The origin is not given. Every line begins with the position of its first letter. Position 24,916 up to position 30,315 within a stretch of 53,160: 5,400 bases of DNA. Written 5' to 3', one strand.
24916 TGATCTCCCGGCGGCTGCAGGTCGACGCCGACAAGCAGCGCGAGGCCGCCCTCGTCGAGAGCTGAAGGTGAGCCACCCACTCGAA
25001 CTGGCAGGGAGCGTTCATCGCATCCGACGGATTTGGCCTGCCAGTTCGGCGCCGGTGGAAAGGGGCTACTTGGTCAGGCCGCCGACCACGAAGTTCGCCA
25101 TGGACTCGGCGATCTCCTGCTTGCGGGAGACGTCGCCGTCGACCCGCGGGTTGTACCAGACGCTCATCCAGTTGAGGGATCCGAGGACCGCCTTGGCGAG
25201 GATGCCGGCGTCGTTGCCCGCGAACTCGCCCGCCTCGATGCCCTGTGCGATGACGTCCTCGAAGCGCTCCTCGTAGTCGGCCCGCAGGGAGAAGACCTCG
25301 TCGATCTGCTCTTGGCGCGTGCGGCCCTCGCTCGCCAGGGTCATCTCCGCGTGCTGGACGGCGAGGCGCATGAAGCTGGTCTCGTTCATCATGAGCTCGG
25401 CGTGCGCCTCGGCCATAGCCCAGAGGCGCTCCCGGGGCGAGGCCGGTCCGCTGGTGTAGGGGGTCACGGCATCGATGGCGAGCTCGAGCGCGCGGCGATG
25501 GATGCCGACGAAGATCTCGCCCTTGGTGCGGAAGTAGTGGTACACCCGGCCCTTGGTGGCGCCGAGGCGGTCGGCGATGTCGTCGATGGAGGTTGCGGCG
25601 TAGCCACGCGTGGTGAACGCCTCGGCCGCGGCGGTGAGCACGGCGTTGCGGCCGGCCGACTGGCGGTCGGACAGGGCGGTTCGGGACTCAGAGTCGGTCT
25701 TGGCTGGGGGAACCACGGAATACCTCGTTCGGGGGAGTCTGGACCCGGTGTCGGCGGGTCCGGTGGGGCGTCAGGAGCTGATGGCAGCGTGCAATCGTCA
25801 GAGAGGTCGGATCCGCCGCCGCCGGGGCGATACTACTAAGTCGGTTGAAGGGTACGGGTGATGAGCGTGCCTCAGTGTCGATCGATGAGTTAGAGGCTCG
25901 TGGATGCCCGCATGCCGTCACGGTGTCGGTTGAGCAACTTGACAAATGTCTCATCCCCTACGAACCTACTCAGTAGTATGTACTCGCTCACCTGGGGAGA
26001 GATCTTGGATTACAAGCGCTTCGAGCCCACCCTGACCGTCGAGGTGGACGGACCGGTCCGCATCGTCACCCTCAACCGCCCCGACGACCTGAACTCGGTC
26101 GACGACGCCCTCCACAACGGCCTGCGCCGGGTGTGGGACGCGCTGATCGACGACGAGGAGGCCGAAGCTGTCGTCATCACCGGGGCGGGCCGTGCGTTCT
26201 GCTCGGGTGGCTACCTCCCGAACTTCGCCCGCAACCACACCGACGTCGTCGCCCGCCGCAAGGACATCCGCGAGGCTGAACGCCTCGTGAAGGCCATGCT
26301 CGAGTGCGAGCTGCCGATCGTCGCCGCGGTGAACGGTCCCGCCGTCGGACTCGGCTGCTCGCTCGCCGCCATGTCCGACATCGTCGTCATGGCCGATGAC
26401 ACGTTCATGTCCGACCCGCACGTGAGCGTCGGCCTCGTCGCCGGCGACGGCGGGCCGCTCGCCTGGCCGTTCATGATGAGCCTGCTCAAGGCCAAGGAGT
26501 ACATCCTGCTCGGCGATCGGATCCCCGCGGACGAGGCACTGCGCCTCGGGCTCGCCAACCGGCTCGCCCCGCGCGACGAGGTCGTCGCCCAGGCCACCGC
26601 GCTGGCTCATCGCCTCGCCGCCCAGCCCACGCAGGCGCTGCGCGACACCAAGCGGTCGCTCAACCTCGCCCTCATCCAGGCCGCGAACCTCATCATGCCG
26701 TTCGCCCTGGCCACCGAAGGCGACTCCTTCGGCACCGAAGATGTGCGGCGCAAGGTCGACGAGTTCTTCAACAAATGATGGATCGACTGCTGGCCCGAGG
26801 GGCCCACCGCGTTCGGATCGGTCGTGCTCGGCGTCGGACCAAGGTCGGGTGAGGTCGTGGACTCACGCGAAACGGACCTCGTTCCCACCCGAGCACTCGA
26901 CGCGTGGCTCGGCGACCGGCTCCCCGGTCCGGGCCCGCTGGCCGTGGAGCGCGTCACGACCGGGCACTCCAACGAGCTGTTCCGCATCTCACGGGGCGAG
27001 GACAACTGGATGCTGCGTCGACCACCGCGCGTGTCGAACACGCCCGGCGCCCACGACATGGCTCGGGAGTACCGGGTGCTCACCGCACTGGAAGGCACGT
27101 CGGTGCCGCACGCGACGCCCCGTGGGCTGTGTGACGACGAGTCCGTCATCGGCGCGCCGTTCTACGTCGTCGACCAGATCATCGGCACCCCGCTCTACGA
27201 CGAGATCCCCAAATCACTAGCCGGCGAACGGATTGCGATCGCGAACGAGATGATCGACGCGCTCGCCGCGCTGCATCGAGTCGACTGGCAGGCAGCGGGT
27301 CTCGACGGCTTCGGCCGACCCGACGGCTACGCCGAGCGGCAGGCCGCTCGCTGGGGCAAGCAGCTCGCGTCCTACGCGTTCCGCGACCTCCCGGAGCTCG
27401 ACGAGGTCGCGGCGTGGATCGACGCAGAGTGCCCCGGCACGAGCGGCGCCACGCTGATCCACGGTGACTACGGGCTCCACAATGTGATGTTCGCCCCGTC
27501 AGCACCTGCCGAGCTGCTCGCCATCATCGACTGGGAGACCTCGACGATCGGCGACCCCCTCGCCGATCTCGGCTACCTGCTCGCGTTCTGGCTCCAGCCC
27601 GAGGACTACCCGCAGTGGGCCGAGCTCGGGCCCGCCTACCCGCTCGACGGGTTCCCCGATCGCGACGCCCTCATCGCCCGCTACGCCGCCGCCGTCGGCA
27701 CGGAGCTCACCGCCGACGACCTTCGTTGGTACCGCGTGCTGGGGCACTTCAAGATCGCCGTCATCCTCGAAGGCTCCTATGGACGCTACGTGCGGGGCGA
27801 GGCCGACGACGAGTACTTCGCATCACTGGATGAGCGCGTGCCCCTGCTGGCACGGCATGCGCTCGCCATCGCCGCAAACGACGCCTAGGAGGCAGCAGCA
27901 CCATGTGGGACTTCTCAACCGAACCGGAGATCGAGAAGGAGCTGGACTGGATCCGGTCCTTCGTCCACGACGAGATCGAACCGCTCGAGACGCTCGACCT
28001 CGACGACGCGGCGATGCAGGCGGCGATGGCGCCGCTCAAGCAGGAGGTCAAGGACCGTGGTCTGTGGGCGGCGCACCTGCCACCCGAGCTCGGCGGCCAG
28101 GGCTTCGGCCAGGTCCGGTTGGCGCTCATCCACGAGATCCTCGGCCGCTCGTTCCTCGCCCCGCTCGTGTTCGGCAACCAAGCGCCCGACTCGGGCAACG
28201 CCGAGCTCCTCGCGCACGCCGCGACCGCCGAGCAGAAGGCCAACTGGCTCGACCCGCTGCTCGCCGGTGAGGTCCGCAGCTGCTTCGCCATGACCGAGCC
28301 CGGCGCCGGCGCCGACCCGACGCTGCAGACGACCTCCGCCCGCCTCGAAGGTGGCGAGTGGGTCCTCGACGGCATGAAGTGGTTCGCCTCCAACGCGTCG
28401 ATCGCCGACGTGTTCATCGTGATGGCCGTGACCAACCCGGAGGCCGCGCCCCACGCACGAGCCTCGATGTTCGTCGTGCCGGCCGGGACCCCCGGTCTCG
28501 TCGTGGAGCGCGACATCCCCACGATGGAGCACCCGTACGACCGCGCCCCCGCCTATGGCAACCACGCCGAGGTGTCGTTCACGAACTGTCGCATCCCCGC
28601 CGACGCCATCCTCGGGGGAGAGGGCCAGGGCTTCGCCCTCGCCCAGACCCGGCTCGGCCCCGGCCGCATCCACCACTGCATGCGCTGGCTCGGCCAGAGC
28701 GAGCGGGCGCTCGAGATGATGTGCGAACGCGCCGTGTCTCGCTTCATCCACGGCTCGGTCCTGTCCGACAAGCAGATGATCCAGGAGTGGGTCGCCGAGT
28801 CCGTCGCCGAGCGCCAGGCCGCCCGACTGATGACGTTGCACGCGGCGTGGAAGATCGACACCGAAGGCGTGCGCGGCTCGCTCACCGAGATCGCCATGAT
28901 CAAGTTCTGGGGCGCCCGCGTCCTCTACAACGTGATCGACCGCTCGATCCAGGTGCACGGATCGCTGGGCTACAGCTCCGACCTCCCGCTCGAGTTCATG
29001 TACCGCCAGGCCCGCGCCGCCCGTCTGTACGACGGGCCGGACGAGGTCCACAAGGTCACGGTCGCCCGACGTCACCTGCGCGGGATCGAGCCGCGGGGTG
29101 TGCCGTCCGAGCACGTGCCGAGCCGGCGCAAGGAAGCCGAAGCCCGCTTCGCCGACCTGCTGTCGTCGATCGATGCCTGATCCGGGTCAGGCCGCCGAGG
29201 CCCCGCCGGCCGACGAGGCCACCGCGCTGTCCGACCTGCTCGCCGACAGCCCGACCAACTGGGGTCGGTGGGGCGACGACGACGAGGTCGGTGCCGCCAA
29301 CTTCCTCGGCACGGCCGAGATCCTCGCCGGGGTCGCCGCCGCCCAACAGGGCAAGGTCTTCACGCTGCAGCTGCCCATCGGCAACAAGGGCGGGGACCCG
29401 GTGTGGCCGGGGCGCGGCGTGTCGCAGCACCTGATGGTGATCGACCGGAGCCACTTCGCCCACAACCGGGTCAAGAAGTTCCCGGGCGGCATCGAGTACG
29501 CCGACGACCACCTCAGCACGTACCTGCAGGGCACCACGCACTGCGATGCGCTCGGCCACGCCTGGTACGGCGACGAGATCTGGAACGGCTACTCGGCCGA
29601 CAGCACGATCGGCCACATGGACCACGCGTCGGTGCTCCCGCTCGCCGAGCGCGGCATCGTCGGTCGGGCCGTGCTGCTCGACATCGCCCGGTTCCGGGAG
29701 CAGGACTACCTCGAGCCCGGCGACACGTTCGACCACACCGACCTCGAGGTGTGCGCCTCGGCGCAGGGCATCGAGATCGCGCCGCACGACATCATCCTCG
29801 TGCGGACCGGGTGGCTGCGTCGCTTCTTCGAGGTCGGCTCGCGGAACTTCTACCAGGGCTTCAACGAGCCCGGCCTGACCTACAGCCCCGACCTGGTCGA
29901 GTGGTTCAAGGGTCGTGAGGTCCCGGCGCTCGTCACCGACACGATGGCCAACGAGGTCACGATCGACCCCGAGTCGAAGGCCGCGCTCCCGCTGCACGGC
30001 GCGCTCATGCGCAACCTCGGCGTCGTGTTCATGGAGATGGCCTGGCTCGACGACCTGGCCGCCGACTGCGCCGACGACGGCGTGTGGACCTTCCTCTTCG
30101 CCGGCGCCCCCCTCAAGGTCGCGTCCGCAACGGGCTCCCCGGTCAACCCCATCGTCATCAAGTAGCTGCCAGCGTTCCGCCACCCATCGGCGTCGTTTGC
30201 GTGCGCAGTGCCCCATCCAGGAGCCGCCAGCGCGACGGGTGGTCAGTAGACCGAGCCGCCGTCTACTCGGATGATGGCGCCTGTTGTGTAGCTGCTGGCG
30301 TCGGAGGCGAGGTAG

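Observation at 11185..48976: One 19-bp promoter-embedded operator precedes nearly every transcription unit from 11 kb to 53 kb (a dispersed regulon)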

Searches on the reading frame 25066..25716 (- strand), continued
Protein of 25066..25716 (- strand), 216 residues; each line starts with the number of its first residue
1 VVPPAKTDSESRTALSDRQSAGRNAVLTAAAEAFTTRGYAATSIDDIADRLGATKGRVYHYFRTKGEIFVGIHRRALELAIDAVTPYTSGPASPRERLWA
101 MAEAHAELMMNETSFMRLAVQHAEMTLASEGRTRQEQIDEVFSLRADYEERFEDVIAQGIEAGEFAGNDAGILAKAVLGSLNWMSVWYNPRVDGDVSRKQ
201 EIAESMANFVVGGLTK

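Call 45: find_encoding_contigs(protein=P0005, flank=10000, max_places=1)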
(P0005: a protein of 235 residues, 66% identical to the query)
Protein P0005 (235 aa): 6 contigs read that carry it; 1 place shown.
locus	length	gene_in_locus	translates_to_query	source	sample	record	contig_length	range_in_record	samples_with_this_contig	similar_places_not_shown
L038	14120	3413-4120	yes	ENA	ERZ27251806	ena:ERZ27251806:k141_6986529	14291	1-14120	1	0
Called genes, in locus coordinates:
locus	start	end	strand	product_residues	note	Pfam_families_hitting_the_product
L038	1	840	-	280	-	?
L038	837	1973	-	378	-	PF02771:Acyl-CoA_dh_N, PF02770:Acyl-CoA_dh_M, PF00441:Acyl-CoA_dh_1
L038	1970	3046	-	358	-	PF02771:Acyl-CoA_dh_N, PF00441:Acyl-CoA_dh_1, PF08028:Acyl-CoA_dh_2 (weak)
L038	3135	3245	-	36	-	-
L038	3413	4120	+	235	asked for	PF00440:TetR_N, PF08360:TetR_C_5 (weak), PF17932:TetR_C_24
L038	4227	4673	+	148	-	PF00378:ECH_1, PF16113:ECH_2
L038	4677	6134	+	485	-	PF13384:HTH_23, PF06056:Terminase_5 (faint), PF13518:HTH_28, PF13551:HTH_29, PF18024:HTH_50 (faint), PF13565:HTH_32 (weak), PF13358:DDE_3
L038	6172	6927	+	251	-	PF00106:adh_short (weak), PF13561:adh_short_C2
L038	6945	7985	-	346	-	PF04909:Amidohydro_2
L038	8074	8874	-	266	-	PF07110:EthD (faint)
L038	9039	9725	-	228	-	PF00296:Bac_luciferase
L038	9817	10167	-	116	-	-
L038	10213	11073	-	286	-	PF08450:SGL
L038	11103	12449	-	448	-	PF00296:Bac_luciferase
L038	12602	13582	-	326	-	PF00135:COesterase (weak), PF20434:BD-FAE, PF07859:Abhydrolase_3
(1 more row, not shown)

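Call 46: find_encoding_contigs(protein=P0011, flank=10000, max_places=1)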
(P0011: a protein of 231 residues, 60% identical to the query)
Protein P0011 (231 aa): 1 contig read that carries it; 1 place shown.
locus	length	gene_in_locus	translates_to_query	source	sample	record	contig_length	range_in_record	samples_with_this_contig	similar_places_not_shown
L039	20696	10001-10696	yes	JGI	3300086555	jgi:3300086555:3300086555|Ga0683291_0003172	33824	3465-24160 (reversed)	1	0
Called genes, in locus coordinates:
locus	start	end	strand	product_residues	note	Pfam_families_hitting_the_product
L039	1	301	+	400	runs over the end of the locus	PF00067:p450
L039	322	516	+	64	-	PF13370:Fer4_13, PF13459:Fer4_15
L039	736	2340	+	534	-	PF02771:Acyl-CoA_dh_N, PF02770:Acyl-CoA_dh_M, PF00441:Acyl-CoA_dh_1, PF08028:Acyl-CoA_dh_2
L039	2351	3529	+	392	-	PF01266:DAO (faint), PF07992:Pyr_redox_2, PF13434:Lys_Orn_oxgnase (faint), PF13738:Pyr_redox_3 (weak), PF01593:Amino_oxidase (faint), PF00070:Pyr_redox, PF14759:Reductase_C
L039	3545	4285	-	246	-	PF00106:adh_short, PF08659:KR, PF13561:adh_short_C2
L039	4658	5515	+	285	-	PF00535:Glycos_transf_2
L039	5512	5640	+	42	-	-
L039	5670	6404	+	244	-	PF00809:Pterin_bind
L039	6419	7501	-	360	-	PF02615:Ldh_2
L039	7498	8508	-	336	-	PF00389:2-Hacid_dh, PF02826:2-Hacid_dh_C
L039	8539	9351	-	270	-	PF04199:Cyclase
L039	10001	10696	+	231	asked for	PF00440:TetR_N, PF17932:TetR_C_24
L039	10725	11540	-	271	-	PF00106:adh_short, PF01370:Epimerase (weak), PF13561:adh_short_C2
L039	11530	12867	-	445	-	PF00501:AMP-binding, PF14535:AMP-binding_C_2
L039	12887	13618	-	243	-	-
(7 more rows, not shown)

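Call 47: find_encoding_contigs(protein=P0029, flank=10000, max_places=1)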
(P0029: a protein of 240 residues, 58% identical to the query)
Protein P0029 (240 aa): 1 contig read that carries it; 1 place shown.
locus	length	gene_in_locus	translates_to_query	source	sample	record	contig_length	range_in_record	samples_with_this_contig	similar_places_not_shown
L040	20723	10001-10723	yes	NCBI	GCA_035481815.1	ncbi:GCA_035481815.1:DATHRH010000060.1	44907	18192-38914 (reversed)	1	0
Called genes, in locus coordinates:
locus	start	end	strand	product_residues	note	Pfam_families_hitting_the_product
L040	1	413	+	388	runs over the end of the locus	PF00108:Thiolase_N, PF02803:Thiolase_C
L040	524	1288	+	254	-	PF00106:adh_short, PF08659:KR, PF13561:adh_short_C2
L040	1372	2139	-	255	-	PF00378:ECH_1, PF16113:ECH_2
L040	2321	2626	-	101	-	-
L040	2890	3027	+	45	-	-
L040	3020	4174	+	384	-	PF02771:Acyl-CoA_dh_N, PF02770:Acyl-CoA_dh_M, PF00441:Acyl-CoA_dh_1 (weak)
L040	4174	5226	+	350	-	PF00441:Acyl-CoA_dh_1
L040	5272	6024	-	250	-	-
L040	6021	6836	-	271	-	PF01144:CoA_trans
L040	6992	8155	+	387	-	PF02771:Acyl-CoA_dh_N, PF02770:Acyl-CoA_dh_M, PF00441:Acyl-CoA_dh_1, PF08028:Acyl-CoA_dh_2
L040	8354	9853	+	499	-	PF00501:AMP-binding, PF13193:AMP-binding_C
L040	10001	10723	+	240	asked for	PF00440:TetR_N, PF17932:TetR_C_24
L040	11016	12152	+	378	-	PF02771:Acyl-CoA_dh_N, PF00441:Acyl-CoA_dh_1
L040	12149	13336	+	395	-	PF02771:Acyl-CoA_dh_N, PF02770:Acyl-CoA_dh_M, PF00441:Acyl-CoA_dh_1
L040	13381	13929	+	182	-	PF07883:Cupin_2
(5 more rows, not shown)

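Call 49: search_protein_families(library=ncbifam, proteins=[window:25066-25716:-], max_evalue=0.00001)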
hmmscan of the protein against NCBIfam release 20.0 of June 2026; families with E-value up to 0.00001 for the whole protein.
window:25066-25716:- (216 aa): 15 families
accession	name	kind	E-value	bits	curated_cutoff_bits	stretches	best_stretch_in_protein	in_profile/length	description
NF041196.1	ScbR_bind_reg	equivalog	2.1e-16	60.7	150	1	18-165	3-141/191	ScbR family autoregulator-binding transcription factor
NF053878.1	FATransRegFadRBac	equivalog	1.9e-13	50.6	200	1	24-182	6-158/190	fatty acid metabolism transcriptional regulator FadR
NF053731.1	TransRegFasRMycb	equivalog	1.2e-11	44.8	330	1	20-126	10-116/199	HTH-type transcriptional activator FasR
NF050111.1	TransRegSACE7040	equivalog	2.2e-11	44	250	1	23-208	3-179/186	SACE_7040 family transcriptional regulator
TIGR03384.1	betaine_BetI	equivalog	2.6e-11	43.5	201.3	1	22-114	9-101/189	choline-binding transcriptional repressor BetI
NF007949.0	PRK10668.1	equivalog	6.1e-09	35.7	271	1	21-75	11-65/216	multidrug efflux transporter transcriptional repressor AcrR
NF001978.0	PRK00767.1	equivalog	4.4e-08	33.2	118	1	22-113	10-102/197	transcriptional regulator BetI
NF051457.1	acryl_TF_AcuR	equivalog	6.7e-08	32.1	247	1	18-165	14-159/204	acrylate utilization transcriptional regulator AcuR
TIGR03613.1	RutR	equivalog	7.3e-08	32.5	368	1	20-119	7-105/202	pyrimidine utilization regulatory protein R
NF051852.1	efflux_TF_MtrR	exception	1.7e-07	31.3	280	1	23-80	12-69/205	multidrug efflux system transcriptional repressor MtrR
NF007430.0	PRK09975.1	equivalog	2e-07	30.4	274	1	22-76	12-66/220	acrEF/envCD operon transcriptional regulator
TIGR03968.1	mycofact_TetR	equivalog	6.9e-07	29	224.9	1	16-71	4-59/190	mycofactocin system transcriptional regulator MftR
NF011584.0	PRK15008.1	equivalog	9.2e-07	28.9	230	1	16-82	13-79/212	HTH-type transcriptional regulator RutR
NF037937.1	septum_RefZ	equivalog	4.4e-06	26.7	180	1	23-130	1-108/195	forespore capture DNA-binding protein RefZ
NF011572.0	PRK14996.1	equivalog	7.4e-06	26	144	0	22-168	9-145/192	TetR family transcriptional regulator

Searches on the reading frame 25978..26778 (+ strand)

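Call 10: search_protein_families(library=pfam, proteins=[window:25978-26778:+])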
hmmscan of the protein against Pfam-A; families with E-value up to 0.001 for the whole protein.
window:25978-26778:+ (266 aa): 2 families
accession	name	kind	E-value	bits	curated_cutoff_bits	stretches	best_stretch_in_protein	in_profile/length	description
PF00378.25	ECH_1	-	3.2e-40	138.5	27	1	27-244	6-221/251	Enoyl-CoA hydratase/isomerase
PF16113.10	ECH_2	-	4.6e-25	89.3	27.2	1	27-222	1-200/335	Enoyl-CoA hydratase/isomerase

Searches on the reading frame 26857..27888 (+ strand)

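Call 10: search_protein_families(library=pfam, proteins=[window:26857-27888:+])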
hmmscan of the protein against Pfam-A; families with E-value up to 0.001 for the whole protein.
window:26857-27888:+ (343 aa): 2 families
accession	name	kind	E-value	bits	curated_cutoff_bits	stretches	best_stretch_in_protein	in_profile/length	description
PF01636.29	APH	-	2.9e-40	139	23.2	1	30-253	2-220/239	Phosphotransferase enzyme family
PF02958.26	EcKL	-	6.5e-05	22.8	22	1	198-249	215-268/294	Ecdysteroid kinase-like family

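Call 49: search_protein_families(library=ncbifam, proteins=[window:26857-27888:+], max_evalue=0.00001)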
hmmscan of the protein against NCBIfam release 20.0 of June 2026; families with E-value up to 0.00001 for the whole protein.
window:26857-27888:+ (343 aa): 3 families
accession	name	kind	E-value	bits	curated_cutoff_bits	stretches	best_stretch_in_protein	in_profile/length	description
NF041268.1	capreo_Cph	equivalog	8.2e-08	32.2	390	1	65-239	49-224/285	capreomycin phosphotransferase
NF033068.1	APH_3p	equivalog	1.2e-07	31.6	205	1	30-239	14-213/255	APH(3') family aminoglycoside O-phosphotransferase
TIGR02721.1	ycfN_thiK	equivalog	6.6e-07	28.7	299.45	0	32-82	3-52/256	thiamine kinase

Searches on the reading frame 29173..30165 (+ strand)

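Call 10: search_protein_families(library=pfam, proteins=[window:29173-30165:+])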
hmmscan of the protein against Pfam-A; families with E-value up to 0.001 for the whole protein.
window:29173-30165:+ (330 aa): 1 family
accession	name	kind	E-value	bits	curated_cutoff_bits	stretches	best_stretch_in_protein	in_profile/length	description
PF04199.19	Cyclase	-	1.4e-18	67.9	23.1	1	86-260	17-140/142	Putative cyclase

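Call 49: search_protein_families(library=ncbifam, proteins=[window:29173-30165:+], max_evalue=0.00001)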
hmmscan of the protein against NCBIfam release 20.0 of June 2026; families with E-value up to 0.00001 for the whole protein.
window:29173-30165:+ (330 aa): 0 families
